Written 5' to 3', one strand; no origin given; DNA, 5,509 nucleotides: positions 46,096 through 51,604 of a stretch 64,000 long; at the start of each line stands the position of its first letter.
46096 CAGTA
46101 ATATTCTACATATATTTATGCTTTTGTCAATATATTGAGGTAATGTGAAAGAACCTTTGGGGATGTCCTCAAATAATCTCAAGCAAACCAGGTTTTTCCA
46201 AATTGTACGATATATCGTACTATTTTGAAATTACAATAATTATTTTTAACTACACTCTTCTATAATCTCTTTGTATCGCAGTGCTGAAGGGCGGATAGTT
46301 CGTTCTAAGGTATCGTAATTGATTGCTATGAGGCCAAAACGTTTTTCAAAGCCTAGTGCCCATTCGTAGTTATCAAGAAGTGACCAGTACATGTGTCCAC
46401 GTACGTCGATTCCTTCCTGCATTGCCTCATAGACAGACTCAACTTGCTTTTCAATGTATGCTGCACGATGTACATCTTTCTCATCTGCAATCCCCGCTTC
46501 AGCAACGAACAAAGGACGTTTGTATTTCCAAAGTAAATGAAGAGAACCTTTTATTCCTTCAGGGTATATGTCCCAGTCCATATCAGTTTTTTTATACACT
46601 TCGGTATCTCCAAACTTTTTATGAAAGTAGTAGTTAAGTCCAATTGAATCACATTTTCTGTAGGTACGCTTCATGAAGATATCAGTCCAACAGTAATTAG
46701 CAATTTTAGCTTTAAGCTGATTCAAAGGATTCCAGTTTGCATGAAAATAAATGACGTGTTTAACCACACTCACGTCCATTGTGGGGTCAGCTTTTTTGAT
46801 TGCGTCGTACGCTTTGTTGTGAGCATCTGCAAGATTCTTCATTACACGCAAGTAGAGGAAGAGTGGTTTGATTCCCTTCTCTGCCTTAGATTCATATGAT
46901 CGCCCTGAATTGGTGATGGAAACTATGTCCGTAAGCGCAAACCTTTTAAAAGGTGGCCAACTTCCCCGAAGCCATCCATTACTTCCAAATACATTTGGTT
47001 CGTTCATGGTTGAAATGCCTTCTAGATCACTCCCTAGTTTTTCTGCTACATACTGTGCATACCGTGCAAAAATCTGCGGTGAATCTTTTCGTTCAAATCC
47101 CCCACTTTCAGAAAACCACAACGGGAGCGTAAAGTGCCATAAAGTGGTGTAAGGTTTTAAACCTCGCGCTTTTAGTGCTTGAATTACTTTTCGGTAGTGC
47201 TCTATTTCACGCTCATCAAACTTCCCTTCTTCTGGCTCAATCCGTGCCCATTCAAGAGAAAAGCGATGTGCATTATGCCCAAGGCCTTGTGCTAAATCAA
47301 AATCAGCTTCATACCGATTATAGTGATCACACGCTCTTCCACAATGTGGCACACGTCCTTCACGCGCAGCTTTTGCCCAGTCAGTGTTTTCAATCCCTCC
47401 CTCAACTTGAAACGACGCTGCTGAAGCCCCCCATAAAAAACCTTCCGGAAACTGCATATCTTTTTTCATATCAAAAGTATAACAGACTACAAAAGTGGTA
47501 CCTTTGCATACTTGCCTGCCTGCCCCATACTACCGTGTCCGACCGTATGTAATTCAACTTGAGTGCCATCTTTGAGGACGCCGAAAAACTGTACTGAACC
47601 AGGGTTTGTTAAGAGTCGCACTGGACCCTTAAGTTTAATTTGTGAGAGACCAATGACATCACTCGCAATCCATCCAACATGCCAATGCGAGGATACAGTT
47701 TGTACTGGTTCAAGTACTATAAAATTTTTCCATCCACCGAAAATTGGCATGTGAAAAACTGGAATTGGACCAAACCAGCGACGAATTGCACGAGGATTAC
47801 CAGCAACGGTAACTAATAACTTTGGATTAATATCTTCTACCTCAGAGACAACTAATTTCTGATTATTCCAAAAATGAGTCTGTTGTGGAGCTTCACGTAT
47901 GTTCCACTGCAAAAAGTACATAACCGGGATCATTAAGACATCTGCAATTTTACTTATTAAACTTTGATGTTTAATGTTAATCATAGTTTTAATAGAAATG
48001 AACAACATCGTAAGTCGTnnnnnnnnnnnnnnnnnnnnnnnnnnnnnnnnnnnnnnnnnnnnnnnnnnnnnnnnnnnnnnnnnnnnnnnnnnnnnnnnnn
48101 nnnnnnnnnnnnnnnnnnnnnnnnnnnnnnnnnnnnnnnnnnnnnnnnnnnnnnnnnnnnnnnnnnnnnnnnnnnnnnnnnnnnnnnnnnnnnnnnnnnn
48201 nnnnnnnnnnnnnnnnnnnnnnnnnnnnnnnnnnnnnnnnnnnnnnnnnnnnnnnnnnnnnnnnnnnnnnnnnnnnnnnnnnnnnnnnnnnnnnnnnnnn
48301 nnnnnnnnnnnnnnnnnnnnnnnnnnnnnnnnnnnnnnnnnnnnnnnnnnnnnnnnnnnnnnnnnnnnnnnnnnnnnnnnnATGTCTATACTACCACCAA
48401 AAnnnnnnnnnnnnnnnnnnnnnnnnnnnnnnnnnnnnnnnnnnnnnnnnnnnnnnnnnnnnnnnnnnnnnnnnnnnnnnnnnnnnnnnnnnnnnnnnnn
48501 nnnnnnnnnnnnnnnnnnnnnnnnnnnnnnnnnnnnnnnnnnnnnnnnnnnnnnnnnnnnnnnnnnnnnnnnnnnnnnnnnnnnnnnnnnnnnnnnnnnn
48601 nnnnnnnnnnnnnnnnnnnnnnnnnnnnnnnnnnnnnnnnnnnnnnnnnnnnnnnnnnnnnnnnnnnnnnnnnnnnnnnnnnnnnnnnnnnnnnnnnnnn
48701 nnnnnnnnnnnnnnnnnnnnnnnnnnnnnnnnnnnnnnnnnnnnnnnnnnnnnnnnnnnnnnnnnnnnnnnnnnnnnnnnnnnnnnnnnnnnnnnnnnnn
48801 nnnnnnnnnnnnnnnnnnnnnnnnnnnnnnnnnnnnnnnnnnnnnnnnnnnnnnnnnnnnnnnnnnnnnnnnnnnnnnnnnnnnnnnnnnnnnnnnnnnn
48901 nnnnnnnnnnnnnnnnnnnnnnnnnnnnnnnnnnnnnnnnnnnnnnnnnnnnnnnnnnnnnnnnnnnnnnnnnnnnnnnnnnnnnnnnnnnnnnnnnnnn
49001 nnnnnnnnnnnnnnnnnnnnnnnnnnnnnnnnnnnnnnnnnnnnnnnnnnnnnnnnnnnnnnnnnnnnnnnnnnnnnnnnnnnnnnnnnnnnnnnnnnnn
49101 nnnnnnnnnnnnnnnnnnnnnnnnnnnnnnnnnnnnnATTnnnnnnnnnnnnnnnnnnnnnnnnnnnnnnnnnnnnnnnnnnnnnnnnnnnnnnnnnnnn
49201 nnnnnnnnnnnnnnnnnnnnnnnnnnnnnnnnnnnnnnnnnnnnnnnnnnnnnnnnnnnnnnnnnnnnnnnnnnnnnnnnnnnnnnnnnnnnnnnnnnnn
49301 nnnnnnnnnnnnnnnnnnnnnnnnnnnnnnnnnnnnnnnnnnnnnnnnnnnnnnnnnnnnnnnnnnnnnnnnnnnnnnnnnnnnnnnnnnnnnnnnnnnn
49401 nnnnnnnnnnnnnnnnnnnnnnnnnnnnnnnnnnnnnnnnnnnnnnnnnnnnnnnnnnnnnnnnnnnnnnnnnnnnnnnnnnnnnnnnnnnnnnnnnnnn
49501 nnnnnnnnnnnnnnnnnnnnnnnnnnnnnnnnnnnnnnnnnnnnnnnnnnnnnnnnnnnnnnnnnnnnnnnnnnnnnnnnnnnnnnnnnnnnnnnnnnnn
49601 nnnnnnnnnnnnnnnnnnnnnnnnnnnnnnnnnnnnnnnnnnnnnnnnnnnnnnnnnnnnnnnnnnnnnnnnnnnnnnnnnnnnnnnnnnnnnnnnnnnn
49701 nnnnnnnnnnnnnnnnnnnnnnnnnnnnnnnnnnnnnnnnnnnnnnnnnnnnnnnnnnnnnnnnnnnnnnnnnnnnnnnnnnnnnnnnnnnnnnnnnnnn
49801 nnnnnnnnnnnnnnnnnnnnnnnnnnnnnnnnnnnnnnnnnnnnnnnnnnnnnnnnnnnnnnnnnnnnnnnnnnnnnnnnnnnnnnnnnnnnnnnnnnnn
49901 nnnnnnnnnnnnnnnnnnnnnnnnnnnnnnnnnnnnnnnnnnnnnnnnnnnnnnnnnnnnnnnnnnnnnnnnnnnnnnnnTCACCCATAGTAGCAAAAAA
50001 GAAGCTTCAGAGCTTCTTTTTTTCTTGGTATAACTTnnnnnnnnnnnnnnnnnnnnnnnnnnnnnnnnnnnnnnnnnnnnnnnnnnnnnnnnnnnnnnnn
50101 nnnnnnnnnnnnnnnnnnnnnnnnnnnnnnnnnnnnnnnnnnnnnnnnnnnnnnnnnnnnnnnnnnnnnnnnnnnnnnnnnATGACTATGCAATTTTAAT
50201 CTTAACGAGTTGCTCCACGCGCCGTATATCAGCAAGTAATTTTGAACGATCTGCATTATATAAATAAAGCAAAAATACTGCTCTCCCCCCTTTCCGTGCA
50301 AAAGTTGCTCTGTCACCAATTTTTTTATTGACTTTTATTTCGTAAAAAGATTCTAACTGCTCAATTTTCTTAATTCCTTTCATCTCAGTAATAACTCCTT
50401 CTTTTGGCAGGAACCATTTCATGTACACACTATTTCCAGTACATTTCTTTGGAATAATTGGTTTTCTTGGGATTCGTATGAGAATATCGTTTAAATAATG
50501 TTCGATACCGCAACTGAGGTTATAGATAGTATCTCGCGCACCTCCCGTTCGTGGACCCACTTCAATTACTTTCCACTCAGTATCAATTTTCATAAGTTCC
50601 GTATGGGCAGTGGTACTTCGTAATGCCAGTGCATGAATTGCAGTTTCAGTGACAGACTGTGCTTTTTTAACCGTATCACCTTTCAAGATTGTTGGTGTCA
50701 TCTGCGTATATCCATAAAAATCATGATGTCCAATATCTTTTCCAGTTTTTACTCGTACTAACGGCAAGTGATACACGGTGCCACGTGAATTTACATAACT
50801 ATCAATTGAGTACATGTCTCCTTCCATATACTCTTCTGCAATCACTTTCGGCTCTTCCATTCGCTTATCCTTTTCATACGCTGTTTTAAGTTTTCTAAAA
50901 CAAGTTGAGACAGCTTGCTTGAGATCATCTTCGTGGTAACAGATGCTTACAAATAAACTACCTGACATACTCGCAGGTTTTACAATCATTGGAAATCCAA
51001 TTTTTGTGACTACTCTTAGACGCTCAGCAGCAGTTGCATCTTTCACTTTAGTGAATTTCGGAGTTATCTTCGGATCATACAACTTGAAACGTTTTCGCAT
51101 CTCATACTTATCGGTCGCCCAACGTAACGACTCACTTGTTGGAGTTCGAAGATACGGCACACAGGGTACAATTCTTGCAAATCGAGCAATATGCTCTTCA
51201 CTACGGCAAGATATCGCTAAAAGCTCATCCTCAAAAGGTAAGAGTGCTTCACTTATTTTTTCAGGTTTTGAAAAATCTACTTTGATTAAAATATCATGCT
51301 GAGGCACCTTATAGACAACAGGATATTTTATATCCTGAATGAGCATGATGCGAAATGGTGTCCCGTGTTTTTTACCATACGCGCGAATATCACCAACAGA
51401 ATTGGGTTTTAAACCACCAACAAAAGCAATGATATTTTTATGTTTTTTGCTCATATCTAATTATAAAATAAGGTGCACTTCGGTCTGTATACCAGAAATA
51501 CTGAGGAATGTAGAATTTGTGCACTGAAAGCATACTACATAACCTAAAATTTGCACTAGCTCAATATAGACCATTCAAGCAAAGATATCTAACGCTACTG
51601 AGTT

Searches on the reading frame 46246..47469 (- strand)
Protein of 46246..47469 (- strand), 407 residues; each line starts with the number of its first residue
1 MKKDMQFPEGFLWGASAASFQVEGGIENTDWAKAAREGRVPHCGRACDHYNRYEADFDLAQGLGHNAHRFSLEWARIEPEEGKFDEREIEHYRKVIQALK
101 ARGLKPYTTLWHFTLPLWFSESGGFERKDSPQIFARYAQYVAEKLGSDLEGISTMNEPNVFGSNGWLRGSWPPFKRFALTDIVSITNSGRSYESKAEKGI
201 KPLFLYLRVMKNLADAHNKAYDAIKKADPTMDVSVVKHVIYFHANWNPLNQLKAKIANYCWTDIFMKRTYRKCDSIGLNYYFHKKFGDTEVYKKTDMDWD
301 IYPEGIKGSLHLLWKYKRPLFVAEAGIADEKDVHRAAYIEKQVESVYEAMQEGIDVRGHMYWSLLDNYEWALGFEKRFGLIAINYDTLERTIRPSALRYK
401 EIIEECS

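Call 80: search_protein_families(library=pfam, proteins=[window:46246-47469:-], max_evalue=0.00001)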
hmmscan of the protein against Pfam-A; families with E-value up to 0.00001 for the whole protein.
window:46246-47469:- (407 aa): 1 family
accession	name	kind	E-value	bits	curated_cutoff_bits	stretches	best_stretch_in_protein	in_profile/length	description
PF00232.24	Glyco_hydro_1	-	3.2e-69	234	22.6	2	5-238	3-221/453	Glycosyl hydrolase family 1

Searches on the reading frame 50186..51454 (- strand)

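Call 80: search_protein_families(library=pfam, proteins=[window:50186-51454:-], max_evalue=0.00001)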
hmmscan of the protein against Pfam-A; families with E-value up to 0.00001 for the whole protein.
window:50186-51454:- (422 aa): 2 families
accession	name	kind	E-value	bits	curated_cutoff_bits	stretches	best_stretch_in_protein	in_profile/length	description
PF13535.11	ATP-grasp_4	-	1.6e-18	67.3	27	1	152-306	1-156/160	ATP-grasp domain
PF02786.22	CPSase_L_D2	-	3.4e-06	27.2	19.8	1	115-197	1-82/211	Carbamoyl-phosphate synthase L chain, ATP binding domain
